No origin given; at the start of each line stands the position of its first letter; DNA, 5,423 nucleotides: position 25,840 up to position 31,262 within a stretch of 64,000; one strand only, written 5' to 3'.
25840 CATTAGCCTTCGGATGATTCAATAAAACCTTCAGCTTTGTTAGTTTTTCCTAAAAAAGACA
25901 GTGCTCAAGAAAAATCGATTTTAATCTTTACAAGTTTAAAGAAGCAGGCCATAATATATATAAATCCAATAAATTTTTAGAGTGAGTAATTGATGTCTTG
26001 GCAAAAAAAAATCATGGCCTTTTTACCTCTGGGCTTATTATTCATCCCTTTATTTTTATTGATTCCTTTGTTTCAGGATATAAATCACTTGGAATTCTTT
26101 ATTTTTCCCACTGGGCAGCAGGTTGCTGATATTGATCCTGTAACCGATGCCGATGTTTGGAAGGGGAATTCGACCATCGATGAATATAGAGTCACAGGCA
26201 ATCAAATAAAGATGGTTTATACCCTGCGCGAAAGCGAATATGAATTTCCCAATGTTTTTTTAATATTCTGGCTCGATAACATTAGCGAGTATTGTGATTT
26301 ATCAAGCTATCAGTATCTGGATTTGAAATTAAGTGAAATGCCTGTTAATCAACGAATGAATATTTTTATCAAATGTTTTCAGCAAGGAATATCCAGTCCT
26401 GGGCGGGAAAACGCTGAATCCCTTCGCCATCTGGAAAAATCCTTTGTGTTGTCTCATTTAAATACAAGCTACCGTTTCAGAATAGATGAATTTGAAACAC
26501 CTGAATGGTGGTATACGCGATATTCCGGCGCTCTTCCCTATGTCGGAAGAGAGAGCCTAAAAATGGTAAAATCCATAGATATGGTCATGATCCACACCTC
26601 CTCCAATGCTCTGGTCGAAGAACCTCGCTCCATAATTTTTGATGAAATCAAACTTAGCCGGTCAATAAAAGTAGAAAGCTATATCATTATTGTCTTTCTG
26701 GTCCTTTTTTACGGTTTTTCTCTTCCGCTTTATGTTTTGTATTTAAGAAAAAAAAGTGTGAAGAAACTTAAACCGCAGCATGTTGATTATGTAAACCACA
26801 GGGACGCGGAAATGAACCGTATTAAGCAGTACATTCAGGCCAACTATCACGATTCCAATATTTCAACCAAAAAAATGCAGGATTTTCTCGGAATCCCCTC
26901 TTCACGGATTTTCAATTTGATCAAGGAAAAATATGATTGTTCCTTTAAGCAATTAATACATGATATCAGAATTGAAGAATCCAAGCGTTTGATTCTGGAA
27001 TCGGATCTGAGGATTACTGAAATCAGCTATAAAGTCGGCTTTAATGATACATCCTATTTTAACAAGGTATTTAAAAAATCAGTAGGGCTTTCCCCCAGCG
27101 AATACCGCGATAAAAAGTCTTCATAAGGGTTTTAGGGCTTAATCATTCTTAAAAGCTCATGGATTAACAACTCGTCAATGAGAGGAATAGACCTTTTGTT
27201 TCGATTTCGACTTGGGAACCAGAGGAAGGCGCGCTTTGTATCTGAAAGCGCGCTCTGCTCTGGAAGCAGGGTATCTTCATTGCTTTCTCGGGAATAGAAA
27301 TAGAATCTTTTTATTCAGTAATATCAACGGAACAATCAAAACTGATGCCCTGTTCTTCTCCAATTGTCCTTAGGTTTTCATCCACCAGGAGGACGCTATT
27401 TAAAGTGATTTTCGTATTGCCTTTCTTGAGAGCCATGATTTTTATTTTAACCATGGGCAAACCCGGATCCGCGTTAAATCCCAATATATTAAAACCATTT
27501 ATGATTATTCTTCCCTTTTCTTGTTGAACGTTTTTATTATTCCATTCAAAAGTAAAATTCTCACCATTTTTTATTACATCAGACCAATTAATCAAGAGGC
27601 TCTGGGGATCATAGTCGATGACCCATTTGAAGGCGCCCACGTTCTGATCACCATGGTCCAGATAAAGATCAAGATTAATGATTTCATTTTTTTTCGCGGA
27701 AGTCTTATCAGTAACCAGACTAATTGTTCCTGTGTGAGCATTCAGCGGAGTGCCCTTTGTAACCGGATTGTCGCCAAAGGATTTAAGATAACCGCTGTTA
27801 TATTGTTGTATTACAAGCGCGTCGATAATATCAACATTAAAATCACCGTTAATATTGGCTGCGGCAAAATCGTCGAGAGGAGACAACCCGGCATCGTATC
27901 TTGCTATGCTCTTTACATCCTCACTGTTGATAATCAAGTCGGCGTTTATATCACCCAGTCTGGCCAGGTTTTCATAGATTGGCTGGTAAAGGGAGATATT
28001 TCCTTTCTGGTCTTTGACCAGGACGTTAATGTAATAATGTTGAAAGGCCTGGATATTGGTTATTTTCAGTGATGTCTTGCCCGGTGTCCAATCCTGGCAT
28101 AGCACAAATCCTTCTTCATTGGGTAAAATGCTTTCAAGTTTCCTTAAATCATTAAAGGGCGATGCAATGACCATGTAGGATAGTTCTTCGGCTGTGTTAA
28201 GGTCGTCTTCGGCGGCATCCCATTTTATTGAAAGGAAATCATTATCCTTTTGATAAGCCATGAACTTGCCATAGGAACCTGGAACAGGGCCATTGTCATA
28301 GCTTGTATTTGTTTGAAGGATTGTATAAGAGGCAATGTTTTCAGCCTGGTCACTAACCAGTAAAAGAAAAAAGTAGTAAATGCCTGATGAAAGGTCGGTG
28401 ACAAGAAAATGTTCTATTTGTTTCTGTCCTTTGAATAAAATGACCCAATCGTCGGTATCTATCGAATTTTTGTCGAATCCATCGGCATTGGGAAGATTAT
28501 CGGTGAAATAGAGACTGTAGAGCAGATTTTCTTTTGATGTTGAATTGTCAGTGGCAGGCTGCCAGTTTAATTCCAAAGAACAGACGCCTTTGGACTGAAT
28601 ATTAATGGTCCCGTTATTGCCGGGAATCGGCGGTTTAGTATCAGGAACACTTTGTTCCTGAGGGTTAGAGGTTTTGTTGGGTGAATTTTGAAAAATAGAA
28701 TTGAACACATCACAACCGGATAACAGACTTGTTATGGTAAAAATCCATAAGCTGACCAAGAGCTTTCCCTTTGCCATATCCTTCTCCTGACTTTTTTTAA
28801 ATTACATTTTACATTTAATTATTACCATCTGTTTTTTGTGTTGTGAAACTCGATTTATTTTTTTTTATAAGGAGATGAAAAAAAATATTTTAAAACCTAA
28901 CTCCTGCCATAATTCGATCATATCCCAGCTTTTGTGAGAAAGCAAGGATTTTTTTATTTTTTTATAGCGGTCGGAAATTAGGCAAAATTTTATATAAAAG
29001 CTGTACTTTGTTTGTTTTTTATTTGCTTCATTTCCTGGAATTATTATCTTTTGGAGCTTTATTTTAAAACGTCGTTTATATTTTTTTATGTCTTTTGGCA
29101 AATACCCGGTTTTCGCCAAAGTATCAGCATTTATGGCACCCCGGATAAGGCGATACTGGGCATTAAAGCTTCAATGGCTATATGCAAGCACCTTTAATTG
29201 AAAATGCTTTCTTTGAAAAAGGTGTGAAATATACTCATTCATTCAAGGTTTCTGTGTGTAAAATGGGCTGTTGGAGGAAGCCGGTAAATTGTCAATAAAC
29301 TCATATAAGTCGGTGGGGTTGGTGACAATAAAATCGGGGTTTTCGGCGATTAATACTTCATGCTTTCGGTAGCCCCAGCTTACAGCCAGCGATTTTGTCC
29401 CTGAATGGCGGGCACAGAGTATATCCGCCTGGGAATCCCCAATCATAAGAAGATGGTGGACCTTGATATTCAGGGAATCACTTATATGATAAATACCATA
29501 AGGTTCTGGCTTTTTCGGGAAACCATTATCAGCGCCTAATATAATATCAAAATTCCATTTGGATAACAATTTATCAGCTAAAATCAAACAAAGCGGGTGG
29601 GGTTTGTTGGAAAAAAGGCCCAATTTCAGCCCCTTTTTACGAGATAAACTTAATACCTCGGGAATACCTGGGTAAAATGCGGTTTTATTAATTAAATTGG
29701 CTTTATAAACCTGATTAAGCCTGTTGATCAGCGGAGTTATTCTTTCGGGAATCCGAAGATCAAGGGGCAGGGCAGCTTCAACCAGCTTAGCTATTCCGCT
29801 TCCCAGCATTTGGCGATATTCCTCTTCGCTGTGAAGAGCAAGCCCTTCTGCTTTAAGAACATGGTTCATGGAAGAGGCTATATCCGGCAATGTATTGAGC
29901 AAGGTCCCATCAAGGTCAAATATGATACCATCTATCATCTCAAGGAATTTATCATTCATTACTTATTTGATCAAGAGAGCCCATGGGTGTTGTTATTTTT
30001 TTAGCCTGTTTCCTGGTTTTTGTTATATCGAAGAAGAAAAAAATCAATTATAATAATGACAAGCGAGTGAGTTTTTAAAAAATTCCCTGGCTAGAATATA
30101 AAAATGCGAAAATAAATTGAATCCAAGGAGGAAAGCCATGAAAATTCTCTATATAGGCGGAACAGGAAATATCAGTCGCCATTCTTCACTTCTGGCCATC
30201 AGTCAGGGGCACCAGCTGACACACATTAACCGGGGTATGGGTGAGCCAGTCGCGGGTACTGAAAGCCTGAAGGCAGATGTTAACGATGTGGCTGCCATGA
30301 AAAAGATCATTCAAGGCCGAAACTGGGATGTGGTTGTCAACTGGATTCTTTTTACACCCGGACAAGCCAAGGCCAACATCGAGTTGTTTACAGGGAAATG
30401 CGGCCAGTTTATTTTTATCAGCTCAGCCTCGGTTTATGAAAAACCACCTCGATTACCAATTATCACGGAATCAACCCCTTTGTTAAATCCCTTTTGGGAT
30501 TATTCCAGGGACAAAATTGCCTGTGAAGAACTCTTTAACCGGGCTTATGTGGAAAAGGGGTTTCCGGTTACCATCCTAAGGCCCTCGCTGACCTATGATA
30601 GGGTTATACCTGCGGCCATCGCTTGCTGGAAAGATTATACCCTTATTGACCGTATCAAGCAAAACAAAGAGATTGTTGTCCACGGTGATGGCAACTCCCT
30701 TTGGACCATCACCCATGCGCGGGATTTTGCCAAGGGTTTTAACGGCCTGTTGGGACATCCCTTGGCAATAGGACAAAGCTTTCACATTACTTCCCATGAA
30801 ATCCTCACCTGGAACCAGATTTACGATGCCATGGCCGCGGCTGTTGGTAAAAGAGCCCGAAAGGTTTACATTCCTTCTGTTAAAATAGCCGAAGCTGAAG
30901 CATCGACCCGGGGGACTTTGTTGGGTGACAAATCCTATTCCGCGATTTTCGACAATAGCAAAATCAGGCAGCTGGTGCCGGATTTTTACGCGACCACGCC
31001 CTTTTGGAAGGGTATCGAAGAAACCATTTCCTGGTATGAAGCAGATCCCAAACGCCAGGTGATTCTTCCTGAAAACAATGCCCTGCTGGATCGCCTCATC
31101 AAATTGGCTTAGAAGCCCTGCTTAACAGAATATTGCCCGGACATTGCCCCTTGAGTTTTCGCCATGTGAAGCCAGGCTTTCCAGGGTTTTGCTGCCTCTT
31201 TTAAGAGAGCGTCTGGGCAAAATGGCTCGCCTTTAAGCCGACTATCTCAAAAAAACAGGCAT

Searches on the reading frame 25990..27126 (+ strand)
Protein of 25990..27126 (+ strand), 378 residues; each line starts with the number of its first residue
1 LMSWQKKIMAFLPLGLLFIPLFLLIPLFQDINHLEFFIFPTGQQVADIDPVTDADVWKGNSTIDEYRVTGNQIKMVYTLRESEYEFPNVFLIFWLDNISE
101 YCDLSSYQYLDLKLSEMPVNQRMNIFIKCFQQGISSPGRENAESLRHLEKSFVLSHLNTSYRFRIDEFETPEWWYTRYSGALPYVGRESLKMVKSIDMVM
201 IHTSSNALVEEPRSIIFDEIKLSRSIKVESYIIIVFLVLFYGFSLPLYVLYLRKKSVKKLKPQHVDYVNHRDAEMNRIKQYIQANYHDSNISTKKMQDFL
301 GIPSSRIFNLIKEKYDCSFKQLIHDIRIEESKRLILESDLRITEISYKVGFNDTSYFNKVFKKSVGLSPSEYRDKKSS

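Call 62: search_protein_families(library=pfam, proteins=[window:25990-27126:+], max_evalue=0.00001)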
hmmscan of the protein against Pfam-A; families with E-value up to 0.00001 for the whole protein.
window:25990-27126:+ (378 aa): 2 families
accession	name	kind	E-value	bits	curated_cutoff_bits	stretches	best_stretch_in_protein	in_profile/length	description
PF12833.13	HTH_18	-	6.2e-20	71.7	33.6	1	300-374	5-79/80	Helix-turn-helix domain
PF00165.29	HTH_AraC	-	3.2e-11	43.5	26.6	1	338-373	7-41/42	Bacterial regulatory helix-turn-helix proteins, AraC family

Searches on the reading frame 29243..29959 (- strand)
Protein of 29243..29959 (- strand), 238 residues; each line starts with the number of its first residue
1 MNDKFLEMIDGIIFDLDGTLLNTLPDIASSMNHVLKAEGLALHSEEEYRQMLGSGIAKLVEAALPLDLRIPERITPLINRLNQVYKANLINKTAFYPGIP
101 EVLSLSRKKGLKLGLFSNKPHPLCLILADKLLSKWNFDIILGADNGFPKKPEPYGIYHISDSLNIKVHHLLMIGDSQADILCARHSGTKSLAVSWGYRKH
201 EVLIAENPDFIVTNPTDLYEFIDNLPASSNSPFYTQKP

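Call 84: search_protein_families(library=pfam, proteins=[window:29243-29959:-], max_evalue=0.0001)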
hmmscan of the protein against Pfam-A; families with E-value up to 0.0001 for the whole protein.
window:29243-29959:- (238 aa): 4 families
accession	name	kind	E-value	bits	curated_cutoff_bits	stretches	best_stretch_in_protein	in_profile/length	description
PF13419.12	HAD_2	-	5.3e-32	111.8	23.8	1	12-193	1-178/178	Haloacid dehalogenase-like hydrolase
PF00702.32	Hydrolase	-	2.8e-21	77.2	26.4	1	9-187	1-191/191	haloacid dehalogenase-like hydrolase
PF13242.12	Hydrolase_like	-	4.9e-09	36.4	22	1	150-215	4-72/75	HAD-hyrolase-like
PF12710.13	HAD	-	8.3e-07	30.1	27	1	12-184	1-189/189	haloacid dehalogenase-like hydrolase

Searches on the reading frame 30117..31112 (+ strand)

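Call 84: search_protein_families(library=pfam, proteins=[window:30117-31112:+], max_evalue=0.0001)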
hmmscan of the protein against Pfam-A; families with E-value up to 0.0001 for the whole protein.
window:30117-31112:+ (331 aa): 4 families
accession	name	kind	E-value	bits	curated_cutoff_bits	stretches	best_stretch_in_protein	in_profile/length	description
PF01370.27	Epimerase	-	5.7e-18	65.6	20.9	1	11-217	2-230/240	NAD dependent epimerase/dehydratase family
PF16363.11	GDP_Man_Dehyd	-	4.1e-09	36.8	27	1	95-250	121-273/332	GDP-mannose 4,6 dehydratase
PF04321.23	RmlD_sub_bind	-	1.3e-05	24.9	27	0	8-81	1-63/287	RmlD substrate binding domain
PF13460.12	NAD_binding_10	-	6.6e-05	23.3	27.2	0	14-161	1-148/184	NAD(P)H-binding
